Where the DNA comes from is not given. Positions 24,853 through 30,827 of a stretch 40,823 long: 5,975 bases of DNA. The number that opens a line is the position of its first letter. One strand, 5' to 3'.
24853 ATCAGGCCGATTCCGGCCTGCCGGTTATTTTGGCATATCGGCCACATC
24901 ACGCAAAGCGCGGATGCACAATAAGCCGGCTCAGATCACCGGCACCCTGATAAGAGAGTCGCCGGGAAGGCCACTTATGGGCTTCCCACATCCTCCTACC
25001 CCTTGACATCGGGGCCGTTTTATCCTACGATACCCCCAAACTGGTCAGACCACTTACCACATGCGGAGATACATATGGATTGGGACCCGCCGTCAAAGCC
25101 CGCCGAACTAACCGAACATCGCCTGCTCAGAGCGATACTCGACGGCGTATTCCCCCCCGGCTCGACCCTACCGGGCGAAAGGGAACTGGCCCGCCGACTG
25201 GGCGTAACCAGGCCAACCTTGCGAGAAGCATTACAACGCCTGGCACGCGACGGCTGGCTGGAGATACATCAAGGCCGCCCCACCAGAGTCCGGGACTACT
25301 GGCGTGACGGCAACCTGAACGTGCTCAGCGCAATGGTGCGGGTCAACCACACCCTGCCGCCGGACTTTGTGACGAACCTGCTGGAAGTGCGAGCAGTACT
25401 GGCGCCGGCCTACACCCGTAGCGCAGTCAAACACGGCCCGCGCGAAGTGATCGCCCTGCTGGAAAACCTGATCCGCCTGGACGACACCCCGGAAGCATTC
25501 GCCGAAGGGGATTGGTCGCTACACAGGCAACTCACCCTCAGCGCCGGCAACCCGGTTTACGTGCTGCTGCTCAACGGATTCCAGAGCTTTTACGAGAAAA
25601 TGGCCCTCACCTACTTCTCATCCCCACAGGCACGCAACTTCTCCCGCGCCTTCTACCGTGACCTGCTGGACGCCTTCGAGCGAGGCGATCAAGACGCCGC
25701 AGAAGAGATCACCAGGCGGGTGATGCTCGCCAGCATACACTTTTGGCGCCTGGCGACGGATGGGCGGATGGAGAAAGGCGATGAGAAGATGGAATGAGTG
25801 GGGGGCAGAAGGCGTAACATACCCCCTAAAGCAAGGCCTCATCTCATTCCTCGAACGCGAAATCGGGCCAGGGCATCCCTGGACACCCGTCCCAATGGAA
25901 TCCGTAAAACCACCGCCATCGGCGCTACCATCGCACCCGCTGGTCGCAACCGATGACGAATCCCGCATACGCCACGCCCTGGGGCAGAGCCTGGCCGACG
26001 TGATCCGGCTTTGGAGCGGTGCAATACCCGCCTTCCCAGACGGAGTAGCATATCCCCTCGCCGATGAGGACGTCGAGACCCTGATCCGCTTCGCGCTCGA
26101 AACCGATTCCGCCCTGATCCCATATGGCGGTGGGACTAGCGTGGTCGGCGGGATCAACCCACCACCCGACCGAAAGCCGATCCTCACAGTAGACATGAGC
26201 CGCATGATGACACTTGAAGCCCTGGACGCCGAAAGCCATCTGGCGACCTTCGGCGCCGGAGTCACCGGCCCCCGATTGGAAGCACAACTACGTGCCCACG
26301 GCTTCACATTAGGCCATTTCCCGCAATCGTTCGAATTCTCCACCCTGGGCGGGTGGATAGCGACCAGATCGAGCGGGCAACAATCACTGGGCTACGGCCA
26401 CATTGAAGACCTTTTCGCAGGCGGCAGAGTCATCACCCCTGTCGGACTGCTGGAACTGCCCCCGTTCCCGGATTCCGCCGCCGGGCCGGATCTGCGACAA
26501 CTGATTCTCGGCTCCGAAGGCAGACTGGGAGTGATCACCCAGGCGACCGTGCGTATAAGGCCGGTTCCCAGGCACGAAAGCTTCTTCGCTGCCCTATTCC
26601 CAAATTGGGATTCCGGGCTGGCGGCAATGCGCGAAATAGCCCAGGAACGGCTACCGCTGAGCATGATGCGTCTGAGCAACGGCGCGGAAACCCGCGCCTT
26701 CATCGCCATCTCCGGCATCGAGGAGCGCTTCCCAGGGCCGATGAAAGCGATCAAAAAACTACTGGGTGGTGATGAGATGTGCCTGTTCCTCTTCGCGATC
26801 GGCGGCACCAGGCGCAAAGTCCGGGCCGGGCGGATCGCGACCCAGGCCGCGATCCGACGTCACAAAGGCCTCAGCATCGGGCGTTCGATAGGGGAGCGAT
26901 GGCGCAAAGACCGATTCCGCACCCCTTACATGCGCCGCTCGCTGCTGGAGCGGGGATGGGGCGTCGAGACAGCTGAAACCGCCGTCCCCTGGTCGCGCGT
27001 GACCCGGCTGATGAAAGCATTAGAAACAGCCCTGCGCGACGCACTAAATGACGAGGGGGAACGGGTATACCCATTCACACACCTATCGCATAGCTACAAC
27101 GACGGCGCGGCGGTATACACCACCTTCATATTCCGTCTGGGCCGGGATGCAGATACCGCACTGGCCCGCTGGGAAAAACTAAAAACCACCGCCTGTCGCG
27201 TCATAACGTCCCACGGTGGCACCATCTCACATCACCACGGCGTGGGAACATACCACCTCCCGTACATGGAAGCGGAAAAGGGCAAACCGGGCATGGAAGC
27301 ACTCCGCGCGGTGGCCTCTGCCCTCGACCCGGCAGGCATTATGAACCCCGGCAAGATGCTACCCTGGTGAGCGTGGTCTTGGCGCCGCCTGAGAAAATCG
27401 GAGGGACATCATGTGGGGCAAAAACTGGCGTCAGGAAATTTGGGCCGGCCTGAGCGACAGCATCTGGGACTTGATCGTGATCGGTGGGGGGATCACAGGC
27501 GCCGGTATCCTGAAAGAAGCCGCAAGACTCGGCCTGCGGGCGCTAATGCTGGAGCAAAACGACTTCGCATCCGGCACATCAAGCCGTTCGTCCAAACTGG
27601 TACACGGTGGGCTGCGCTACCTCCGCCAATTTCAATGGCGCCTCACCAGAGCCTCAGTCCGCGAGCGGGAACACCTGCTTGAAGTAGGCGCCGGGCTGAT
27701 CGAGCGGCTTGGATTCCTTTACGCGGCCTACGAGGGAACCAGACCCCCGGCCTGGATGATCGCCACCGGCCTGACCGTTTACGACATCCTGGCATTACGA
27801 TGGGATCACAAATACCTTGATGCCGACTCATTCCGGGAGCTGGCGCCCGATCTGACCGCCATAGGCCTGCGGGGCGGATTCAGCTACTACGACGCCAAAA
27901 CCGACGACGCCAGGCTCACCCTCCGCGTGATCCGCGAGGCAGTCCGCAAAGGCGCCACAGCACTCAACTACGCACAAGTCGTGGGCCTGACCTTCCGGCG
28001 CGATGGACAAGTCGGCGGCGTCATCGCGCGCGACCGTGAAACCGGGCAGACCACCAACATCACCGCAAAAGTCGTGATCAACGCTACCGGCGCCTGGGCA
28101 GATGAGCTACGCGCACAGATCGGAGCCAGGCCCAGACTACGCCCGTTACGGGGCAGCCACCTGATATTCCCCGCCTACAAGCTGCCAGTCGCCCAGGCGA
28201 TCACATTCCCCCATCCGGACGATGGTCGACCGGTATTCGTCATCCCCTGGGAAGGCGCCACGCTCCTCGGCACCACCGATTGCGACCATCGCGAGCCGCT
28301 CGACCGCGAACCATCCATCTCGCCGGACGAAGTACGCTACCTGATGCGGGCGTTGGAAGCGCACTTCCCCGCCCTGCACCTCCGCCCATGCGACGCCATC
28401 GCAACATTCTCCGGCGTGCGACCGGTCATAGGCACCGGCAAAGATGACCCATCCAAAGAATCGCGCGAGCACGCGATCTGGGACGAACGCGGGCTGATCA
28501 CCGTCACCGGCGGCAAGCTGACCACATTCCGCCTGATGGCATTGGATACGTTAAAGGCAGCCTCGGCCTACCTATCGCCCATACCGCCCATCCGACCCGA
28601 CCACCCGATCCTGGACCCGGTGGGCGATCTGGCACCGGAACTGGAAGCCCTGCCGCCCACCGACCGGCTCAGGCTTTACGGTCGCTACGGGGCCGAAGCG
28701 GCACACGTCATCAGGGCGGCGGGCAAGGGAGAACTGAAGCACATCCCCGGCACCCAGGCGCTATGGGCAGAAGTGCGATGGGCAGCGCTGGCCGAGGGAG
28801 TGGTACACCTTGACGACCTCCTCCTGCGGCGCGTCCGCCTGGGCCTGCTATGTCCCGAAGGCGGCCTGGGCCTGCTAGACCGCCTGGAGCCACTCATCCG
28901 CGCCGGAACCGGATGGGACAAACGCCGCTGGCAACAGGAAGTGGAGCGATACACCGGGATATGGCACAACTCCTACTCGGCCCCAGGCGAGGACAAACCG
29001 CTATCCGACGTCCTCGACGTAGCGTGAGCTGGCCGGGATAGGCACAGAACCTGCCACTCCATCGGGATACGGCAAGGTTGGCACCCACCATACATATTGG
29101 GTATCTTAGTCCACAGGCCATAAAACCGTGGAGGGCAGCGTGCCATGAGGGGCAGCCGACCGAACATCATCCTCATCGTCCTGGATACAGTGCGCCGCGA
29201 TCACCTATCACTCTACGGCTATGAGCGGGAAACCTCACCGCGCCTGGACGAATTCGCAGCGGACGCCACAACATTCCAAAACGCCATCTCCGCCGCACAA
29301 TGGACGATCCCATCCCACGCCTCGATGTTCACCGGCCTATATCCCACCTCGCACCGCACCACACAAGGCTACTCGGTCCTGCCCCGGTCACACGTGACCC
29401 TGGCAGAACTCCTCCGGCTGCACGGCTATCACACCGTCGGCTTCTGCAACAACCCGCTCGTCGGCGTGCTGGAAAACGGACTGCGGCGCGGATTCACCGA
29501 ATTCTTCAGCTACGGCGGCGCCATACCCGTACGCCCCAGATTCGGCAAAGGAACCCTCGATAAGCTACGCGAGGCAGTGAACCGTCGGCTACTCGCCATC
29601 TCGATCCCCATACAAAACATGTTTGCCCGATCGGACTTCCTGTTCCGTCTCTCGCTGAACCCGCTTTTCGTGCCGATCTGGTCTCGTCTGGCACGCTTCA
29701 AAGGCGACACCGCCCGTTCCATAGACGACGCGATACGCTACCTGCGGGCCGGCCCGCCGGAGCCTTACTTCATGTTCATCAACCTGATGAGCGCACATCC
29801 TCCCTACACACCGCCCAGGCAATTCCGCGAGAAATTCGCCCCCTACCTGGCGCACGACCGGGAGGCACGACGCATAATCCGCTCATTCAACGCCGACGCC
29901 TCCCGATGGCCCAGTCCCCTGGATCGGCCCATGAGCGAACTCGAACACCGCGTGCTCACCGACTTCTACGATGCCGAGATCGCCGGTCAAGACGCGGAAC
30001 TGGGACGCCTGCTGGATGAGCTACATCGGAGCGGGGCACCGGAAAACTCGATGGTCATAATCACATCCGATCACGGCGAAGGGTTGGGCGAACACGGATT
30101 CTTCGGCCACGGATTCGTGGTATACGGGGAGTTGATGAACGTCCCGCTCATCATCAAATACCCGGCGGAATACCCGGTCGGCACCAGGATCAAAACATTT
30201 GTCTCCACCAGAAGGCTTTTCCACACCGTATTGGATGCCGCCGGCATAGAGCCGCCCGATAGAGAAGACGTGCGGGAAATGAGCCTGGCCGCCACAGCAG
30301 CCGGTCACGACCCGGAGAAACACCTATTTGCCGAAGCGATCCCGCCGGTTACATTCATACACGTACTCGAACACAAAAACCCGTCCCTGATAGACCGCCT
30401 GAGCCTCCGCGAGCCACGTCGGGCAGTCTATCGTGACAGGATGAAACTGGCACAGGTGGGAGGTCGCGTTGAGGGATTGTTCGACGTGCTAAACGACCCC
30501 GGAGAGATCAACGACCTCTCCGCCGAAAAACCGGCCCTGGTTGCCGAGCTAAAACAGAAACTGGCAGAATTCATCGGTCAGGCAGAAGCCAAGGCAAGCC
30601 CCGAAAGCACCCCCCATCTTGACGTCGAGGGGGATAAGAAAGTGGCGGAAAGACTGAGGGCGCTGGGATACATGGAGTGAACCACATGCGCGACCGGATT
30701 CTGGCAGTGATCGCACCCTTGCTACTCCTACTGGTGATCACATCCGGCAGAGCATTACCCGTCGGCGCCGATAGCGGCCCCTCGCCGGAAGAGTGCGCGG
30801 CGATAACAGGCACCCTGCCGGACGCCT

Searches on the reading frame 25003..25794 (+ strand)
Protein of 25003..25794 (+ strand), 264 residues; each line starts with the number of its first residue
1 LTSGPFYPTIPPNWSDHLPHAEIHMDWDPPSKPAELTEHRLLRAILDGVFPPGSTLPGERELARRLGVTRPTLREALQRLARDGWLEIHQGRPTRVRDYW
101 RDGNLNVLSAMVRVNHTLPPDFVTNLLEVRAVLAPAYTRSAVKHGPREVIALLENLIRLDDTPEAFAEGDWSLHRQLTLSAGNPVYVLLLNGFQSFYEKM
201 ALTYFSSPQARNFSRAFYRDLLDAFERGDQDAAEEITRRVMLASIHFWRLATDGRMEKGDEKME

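Call 56: search_protein_families(library=pfam, proteins=[window:25003-25794:+], max_evalue=0.00001)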
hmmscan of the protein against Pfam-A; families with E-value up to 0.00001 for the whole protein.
window:25003-25794:+ (264 aa): 4 families
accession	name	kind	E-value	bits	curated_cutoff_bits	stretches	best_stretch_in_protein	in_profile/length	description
PF07840.17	FadR_C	-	1.8e-41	142.2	23.6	1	98-249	2-153/164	FadR C-terminal domain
PF00392.27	GntR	-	4.9e-21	74.6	27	1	37-96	5-64/64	Bacterial regulatory proteins, gntR family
PF07729.17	FCD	-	2.4e-14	54.2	24.3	1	126-241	2-123/125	FCD domain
PF13545.12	HTH_Crp_2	-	7e-06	26.4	27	0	60-98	26-63/70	Crp-like helix-turn-helix domain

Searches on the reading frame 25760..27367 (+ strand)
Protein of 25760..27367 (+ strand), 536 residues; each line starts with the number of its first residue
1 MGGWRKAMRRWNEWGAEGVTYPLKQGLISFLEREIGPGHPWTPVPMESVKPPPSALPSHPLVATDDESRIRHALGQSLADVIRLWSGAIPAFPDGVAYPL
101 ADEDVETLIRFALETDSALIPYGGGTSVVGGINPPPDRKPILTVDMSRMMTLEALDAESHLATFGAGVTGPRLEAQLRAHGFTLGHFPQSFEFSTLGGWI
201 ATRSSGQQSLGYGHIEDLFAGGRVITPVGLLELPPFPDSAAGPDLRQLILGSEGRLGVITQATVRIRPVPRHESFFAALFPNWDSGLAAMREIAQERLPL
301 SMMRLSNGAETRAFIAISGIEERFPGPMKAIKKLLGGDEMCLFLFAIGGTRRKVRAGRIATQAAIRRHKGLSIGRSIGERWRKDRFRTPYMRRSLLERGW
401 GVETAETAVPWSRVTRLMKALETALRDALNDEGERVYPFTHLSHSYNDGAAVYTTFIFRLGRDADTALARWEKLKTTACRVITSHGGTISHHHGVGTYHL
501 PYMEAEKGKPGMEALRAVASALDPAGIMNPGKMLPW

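Call 56: search_protein_families(library=pfam, proteins=[window:25760-27367:+], max_evalue=0.00001)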
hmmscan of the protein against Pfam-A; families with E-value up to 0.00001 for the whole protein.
window:25760-27367:+ (536 aa): 2 families
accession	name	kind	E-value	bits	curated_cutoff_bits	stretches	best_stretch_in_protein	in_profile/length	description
PF02913.24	FAD-oxidase_C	-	2.8e-41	142.3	21.2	1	270-533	2-248/248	FAD linked oxidases, C-terminal domain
PF01565.28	FAD_binding_4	-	2.1e-28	99.2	26.4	1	93-229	1-133/139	FAD binding domain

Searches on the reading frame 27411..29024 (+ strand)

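Call 56: search_protein_families(library=pfam, proteins=[window:27411-29024:+], max_evalue=0.00001)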
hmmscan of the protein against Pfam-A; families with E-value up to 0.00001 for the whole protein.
window:27411-29024:+ (538 aa): 3 families
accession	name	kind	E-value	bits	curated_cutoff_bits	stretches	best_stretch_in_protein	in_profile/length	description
PF01266.30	DAO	-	3.8e-60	204.7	27.9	1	20-367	1-334/353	FAD dependent oxidoreductase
PF16901.10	DAO_C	-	2.7e-13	50.3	31.4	1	420-506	34-125/126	C-terminal domain of alpha-glycerophosphate oxidase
PF12831.13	FAD_oxidored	-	3.8e-06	26.9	27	0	20-60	1-41/416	FAD dependent oxidoreductase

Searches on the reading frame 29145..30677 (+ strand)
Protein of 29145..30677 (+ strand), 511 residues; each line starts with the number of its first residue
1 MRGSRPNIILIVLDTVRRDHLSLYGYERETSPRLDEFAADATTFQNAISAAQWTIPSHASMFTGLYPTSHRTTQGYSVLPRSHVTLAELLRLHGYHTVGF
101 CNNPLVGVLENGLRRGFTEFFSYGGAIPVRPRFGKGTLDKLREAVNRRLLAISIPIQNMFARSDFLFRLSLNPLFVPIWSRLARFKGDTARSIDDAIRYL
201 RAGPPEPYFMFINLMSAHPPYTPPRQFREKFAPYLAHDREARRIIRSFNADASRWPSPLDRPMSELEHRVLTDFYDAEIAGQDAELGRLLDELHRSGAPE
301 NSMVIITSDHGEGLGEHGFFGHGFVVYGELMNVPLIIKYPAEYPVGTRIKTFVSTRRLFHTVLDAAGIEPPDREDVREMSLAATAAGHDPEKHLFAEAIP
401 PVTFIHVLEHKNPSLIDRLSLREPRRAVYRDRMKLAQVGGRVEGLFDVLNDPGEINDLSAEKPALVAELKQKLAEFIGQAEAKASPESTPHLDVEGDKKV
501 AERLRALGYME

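Call 56: search_protein_families(library=pfam, proteins=[window:29145-30677:+], max_evalue=0.00001)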
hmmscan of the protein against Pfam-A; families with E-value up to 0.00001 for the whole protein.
window:29145-30677:+ (511 aa): 3 families
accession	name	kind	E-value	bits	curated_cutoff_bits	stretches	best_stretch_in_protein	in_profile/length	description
PF00884.28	Sulfatase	-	2.3e-47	162.2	25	1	6-368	1-301/301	Sulfatase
PF16347.10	SGSH_C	-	2.7e-11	44.3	29.3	1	315-476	1-151/154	N-sulphoglucosamine sulphohydrolase, C-terminal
PF01663.27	Phosphodiest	-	5.2e-10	39.9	23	0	9-73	2-63/342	Type I phosphodiesterase / nucleotide pyrophosphatase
